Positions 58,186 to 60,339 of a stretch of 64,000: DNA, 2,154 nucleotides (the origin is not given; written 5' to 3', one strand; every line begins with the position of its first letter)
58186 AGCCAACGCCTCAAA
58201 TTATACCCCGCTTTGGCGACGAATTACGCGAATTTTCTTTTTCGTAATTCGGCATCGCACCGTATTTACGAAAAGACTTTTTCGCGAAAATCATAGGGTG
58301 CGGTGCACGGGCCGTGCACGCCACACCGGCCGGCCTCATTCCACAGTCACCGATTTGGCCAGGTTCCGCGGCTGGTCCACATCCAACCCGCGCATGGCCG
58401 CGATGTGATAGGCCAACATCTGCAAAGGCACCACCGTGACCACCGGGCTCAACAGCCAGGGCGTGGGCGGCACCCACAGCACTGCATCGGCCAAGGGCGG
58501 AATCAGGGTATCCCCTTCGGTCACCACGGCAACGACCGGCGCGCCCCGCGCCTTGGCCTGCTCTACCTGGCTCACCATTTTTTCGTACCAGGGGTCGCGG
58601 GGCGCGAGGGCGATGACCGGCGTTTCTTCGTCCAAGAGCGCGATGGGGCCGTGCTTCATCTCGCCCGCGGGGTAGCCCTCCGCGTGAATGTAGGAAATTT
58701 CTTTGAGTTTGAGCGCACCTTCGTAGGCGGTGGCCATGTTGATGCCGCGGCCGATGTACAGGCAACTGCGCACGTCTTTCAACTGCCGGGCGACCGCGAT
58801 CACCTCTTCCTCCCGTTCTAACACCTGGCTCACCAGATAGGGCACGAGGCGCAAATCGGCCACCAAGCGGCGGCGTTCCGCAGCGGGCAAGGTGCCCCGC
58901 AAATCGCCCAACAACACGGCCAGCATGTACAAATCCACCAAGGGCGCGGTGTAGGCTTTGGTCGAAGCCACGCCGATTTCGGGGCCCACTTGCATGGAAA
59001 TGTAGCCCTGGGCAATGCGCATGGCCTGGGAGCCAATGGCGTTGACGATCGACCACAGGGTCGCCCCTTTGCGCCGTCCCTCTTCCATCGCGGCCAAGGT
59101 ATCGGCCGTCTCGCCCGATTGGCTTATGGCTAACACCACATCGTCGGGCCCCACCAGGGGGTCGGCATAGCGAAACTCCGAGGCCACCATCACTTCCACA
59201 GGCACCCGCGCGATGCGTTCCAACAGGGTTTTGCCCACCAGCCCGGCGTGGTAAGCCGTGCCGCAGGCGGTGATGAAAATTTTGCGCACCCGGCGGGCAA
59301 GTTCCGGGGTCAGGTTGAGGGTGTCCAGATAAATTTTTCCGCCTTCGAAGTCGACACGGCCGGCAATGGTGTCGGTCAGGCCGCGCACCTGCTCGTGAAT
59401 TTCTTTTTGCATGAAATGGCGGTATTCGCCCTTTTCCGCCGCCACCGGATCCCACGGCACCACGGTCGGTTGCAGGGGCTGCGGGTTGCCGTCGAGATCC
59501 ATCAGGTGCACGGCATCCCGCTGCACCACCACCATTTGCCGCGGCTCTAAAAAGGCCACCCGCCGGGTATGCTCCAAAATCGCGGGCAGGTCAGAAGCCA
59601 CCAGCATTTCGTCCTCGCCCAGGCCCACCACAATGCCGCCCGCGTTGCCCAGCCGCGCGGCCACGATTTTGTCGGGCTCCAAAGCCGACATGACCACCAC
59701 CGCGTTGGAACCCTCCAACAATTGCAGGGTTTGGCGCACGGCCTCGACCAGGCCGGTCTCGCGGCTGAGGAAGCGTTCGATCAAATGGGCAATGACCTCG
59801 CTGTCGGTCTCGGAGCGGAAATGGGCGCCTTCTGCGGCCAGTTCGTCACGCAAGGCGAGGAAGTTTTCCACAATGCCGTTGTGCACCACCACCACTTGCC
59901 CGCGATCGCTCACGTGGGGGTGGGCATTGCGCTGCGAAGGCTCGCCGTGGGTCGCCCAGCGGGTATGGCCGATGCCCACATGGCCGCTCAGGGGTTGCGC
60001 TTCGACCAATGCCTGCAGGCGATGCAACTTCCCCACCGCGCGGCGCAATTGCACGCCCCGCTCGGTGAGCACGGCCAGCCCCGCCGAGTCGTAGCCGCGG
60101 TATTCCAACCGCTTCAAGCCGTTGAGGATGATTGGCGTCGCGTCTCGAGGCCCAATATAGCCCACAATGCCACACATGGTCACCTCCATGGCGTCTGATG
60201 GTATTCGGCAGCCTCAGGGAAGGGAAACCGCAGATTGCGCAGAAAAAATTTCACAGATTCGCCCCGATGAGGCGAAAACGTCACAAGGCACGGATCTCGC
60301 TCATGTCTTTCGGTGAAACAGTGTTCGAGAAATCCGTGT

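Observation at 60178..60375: MITEs sit 20-70 nt upstream of start codons, so they must be part of promoters or 5' UTRs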

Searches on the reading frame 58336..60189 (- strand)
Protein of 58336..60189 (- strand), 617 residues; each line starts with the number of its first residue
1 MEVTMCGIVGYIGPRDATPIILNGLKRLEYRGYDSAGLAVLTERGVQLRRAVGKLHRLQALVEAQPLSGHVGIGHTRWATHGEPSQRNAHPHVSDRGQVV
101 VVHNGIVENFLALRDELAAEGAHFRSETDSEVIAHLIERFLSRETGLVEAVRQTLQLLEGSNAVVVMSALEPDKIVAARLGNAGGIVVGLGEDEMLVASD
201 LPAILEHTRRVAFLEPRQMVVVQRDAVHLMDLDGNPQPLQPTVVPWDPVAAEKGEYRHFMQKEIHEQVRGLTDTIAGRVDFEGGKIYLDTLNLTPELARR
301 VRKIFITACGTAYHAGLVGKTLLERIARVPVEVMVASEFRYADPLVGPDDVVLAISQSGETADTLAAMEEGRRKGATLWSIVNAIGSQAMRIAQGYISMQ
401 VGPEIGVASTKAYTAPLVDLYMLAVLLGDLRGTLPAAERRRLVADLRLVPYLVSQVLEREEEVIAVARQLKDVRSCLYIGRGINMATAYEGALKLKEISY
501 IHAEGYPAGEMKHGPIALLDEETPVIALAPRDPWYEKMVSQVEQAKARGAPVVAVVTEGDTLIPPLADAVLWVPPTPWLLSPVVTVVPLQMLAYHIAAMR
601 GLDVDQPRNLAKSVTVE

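Call 7: find_encoding_contigs(protein=window:58336-60177:-, flank=10000, max_places=6)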
Protein window:58336-60177:- (613 aa): no gene with exactly this product is on record in the collection.

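Call 16: find_encoding_contigs(protein=window:58336-60189:-, flank=10000, max_places=6)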
Protein window:58336-60189:- (617 aa): no gene with exactly this product is on record in the collection.

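Call 27: find_related_loci(query=window:58336-60177:-, collection=metagenome_contigs, flank=3000)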
Query window:58336-60177:- (613 aa) in metagenome_contigs; peptide patterns used: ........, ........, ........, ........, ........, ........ (x = any residue, [..] = any of these).
600 stretches matched a pattern (row limit reached: there are more); 584 encode a relative of the query (tblastn E <= 1e-3); the best 80 are kept; 80 distinct loci.
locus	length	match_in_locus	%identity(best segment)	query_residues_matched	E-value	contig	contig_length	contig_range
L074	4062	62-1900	70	1-613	0e+0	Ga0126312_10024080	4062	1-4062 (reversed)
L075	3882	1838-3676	71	1-613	0e+0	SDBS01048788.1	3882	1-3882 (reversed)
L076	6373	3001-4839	72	1-613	0e+0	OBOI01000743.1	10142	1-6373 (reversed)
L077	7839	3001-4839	67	1-613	0e+0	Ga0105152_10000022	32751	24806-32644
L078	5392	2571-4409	70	1-613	0e+0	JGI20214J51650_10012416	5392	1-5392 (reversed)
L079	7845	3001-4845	74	1-613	0e+0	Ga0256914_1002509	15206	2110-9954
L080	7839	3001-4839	68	1-613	0e+0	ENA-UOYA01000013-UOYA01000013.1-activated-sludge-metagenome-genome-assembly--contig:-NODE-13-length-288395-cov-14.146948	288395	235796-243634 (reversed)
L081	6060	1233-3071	69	1-613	0e+0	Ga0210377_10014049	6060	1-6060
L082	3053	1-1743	70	34-613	0e+0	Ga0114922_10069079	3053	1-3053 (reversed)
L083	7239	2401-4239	65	1-613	0e+0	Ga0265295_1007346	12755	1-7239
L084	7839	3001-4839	61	1-613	0e+0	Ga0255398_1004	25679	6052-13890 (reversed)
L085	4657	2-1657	70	62-613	0e+0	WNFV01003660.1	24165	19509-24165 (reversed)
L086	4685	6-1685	70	54-613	0e+0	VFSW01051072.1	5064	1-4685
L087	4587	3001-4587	71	1-529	0e+0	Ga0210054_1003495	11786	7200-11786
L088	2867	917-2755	61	1-613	0e+0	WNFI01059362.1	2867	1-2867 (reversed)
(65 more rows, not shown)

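Call 47: find_homologous_proteins(query=window:58336-60177:-, max_evalue=1e-100)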
Query window:58336-60177:- (613 aa): 8000 proteins with E <= 1e-100 among 8000 candidates; the best 120 are listed.
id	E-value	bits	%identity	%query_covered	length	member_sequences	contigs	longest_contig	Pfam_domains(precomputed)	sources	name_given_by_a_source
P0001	0.0e+0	1349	100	100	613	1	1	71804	PF01380.28,PF13522.12,PF13537.12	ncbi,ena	-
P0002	0.0e+0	1331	98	100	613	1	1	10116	PF01380.28,PF13522.12,PF13537.12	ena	-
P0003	0.0e+0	1330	99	100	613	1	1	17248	PF01380.28,PF13522.12,PF13537.12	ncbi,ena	-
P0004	0.0e+0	1330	99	100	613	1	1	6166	PF01380.28,PF13522.12,PF13537.12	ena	-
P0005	0.0e+0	1328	98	100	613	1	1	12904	PF01380.28,PF13522.12,PF13537.12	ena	-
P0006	0.0e+0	1327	98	100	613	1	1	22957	PF01380.28,PF13522.12,PF13537.12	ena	-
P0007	0.0e+0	1326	98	100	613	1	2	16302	PF01380.28,PF13522.12,PF13537.12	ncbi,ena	-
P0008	0.0e+0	1326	98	100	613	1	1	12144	PF01380.28,PF13522.12,PF13537.12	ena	-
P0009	0.0e+0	1324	98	100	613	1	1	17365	PF01380.28,PF13522.12,PF13537.12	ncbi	-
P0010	0.0e+0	1323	98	100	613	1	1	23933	PF01380.28,PF13522.12,PF13537.12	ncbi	-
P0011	0.0e+0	1320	98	100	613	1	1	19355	PF01380.28,PF13522.12,PF13537.12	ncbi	-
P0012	0.0e+0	1234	91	100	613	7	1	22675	PF01380.28,PF13522.12,PF13537.12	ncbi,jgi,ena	-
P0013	0.0e+0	1229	91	100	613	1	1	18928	PF01380.28,PF13522.12,PF13537.12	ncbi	-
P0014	0.0e+0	1229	90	100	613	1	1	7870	PF01380.28,PF13522.12,PF13537.12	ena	-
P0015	0.0e+0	1223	90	100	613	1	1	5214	PF01380.28,PF13522.12,PF13537.12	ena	-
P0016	0.0e+0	1213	89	100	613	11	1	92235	PF01380.28,PF13522.12,PF13537.12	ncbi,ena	-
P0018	0.0e+0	1190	88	100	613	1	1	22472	PF01380.28,PF13522.12,PF13537.12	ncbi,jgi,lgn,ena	-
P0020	0.0e+0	1140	84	100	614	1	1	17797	PF01380.28,PF13522.12,PF13537.12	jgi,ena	-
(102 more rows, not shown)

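Call 49: find_encoding_contigs(protein=P0012, flank=3000, max_places=2)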
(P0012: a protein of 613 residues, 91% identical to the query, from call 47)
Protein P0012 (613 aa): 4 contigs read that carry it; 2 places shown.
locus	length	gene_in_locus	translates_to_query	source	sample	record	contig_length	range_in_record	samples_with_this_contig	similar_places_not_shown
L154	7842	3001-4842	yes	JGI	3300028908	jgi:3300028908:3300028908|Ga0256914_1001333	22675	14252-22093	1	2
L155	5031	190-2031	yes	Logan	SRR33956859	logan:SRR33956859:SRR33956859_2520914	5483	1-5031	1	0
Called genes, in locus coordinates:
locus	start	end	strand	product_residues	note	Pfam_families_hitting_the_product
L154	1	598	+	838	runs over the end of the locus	PF13191:AAA_16 (weak), PF05729:NACHT, PF13401:AAA_22 (weak), PF13646:HEAT_2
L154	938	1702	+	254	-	PF09968:DUF2202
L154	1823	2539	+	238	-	PF14358:DUF4405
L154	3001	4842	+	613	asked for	PF13522:GATase_6, PF13537:GATase_7, PF01380:SIS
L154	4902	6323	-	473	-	PF09423:PhoD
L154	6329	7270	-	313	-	PF00389:2-Hacid_dh, PF02826:2-Hacid_dh_C, PF03446:NAD_binding_2 (weak)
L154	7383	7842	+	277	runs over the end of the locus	PF00106:adh_short, PF08659:KR, PF01370:Epimerase, PF13561:adh_short_C2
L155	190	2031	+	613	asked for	PF13522:GATase_6, PF13537:GATase_7, PF01380:SIS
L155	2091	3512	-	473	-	PF09423:PhoD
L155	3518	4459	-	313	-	PF00389:2-Hacid_dh, PF02826:2-Hacid_dh_C, PF03446:NAD_binding_2 (weak)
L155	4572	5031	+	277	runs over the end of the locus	PF00106:adh_short, PF08659:KR, PF01370:Epimerase, PF13561:adh_short_C2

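Call 50: find_encoding_contigs(protein=P0016, flank=3000, max_places=2)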
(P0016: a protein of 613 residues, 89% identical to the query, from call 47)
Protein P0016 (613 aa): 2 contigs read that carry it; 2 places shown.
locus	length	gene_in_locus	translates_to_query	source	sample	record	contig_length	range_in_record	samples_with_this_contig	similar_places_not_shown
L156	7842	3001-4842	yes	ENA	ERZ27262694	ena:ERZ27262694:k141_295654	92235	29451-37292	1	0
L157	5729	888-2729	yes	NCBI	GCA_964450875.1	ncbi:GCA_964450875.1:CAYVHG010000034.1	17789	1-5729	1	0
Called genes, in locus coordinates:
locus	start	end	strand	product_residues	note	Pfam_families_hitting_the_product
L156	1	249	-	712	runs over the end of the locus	PF00990:GGDEF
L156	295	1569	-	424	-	PF13393:tRNA-synt_His, PF00587:tRNA-synt_2b, PF03129:HGTP_anticodon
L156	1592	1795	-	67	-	-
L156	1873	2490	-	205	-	PF18306:LDcluster4, PF03641:Lysine_decarbox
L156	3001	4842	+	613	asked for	PF13522:GATase_6, PF13537:GATase_7, PF01380:SIS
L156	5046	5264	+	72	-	PF04384:Fe-S_assembly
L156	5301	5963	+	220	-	PF01058:Oxidored_q6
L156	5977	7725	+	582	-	PF00329:Complex1_30kDa, PF00346:Complex1_49kDa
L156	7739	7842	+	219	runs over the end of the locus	PF13484:Fer4_16 (faint), PF14697:Fer4_21 (faint), PF12797:Fer4_2 (faint), PF12837:Fer4_6 (faint), PF13237:Fer4_10 (faint), PF12838:Fer4_7, PF13187:Fer4_9 (weak), PF00037:Fer4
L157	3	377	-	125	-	?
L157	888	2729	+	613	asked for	PF13522:GATase_6, PF13537:GATase_7, PF01380:SIS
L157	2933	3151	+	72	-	PF04384:Fe-S_assembly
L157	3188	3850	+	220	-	PF01058:Oxidored_q6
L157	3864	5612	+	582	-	PF00329:Complex1_30kDa, PF00346:Complex1_49kDa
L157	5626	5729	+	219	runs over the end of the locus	PF13484:Fer4_16 (faint), PF14697:Fer4_21 (faint), PF12797:Fer4_2 (faint), PF12837:Fer4_6 (faint), PF13237:Fer4_10 (faint), PF12838:Fer4_7, PF13187:Fer4_9 (weak), PF00037:Fer4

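Call 51: find_encoding_contigs(protein=P0018, flank=3000, max_places=2)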
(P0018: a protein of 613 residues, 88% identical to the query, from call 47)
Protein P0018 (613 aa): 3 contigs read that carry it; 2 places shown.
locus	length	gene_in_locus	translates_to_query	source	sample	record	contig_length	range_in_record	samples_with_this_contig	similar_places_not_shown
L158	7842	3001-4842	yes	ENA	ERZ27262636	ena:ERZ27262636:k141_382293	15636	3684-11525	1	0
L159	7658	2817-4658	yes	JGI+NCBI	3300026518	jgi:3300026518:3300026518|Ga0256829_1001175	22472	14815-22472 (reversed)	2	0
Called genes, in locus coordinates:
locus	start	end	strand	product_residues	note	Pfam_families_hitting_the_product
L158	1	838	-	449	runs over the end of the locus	PF13623:SurA_N_2 (weak), PF13624:SurA_N_3 (weak), PF13145:Rotamase_2, PF13616:Rotamase_3, PF00639:Rotamase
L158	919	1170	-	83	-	PF01084:Ribosomal_S18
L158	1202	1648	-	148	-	PF00436:SSB, PF22657:SSB_1 (weak)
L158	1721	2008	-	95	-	PF01250:Ribosomal_S6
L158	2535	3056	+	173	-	-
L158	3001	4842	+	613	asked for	PF13522:GATase_6, PF13537:GATase_7, PF01380:SIS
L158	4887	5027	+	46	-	-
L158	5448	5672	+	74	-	PF04384:Fe-S_assembly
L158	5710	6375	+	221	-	PF01058:Oxidored_q6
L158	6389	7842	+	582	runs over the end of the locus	PF00329:Complex1_30kDa, PF00346:Complex1_49kDa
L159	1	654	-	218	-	?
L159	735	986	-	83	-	PF01084:Ribosomal_S18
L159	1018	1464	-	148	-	PF00436:SSB, PF22657:SSB_1 (weak)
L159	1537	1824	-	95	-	PF01250:Ribosomal_S6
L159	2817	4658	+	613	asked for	PF13522:GATase_6, PF13537:GATase_7, PF01380:SIS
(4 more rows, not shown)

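Call 52: find_encoding_contigs(protein=P0020, flank=3000, max_places=2)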
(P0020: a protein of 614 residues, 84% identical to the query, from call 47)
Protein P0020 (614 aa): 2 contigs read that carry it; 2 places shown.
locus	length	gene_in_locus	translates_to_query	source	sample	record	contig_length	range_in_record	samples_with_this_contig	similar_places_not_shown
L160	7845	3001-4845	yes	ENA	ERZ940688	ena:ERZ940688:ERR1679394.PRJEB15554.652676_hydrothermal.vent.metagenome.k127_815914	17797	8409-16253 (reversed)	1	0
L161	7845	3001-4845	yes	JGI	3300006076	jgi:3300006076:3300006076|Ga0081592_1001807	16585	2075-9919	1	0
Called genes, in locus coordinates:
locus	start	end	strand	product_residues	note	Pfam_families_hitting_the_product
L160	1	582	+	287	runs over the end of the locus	PF00702:Hydrolase, PF13344:Hydrolase_6, PF13419:HAD_2 (weak), PF13242:Hydrolase_like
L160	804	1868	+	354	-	PF21016:RlmN_N (weak), PF04055:Radical_SAM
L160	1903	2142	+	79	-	PF09383:NIL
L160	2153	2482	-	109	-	-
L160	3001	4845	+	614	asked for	PF13522:GATase_6, PF13537:GATase_7, PF01380:SIS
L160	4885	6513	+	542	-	PF03023:MurJ, PF01554:MatE (weak)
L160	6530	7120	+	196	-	PF01553:Acyltransferase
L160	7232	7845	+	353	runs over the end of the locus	-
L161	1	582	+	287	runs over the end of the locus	PF00702:Hydrolase, PF13344:Hydrolase_6, PF13419:HAD_2 (weak), PF13242:Hydrolase_like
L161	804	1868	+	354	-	PF21016:RlmN_N (weak), PF04055:Radical_SAM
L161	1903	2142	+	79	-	PF09383:NIL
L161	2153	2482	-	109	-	-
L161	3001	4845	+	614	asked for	PF13522:GATase_6, PF13537:GATase_7, PF01380:SIS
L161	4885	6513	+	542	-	PF03023:MurJ, PF01554:MatE (weak)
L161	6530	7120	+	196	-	PF01553:Acyltransferase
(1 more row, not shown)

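Call 55: find_encoding_contigs(protein=P0001, flank=1500, max_places=2)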
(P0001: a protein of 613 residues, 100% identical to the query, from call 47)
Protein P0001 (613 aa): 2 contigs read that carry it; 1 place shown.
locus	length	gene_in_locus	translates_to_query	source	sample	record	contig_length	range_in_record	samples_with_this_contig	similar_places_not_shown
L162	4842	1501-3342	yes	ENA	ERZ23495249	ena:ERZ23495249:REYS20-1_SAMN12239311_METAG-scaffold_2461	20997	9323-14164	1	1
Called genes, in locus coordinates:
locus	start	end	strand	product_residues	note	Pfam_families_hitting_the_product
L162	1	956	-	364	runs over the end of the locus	PF00923:TAL_FSA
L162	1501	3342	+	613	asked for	PF13522:GATase_6, PF13537:GATase_7, PF01380:SIS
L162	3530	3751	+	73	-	PF04384:Fe-S_assembly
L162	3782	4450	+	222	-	PF01058:Oxidored_q6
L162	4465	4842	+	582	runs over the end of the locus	PF00329:Complex1_30kDa, PF00346:Complex1_49kDa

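Call 56: find_encoding_contigs(protein=P0006, flank=1500, max_places=2)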
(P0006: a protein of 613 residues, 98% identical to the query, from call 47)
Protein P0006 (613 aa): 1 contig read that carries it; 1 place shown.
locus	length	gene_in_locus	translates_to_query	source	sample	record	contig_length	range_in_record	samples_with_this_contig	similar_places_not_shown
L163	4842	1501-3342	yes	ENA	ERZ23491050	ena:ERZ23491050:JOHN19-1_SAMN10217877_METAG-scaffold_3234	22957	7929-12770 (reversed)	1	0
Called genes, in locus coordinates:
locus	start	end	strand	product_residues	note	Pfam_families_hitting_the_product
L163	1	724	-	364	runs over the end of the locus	PF00923:TAL_FSA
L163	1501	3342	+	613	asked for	PF13522:GATase_6, PF13537:GATase_7, PF01380:SIS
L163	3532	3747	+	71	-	PF04384:Fe-S_assembly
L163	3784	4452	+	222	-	PF01058:Oxidored_q6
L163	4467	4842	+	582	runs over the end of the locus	PF00329:Complex1_30kDa, PF00346:Complex1_49kDa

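Call 57: find_encoding_contigs(protein=P0010, flank=1500, max_places=2)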
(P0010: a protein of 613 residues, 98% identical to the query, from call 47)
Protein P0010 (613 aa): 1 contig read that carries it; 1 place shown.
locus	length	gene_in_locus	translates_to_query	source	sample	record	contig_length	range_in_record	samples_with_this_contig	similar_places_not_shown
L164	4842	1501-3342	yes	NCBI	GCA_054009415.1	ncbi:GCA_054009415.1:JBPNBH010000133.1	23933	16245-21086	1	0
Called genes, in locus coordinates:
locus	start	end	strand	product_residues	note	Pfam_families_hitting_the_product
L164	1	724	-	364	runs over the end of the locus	PF00923:TAL_FSA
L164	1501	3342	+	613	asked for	PF13522:GATase_6, PF13537:GATase_7, PF01380:SIS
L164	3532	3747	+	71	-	PF04384:Fe-S_assembly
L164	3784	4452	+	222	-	PF01058:Oxidored_q6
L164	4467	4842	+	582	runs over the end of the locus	PF00329:Complex1_30kDa, PF00346:Complex1_49kDa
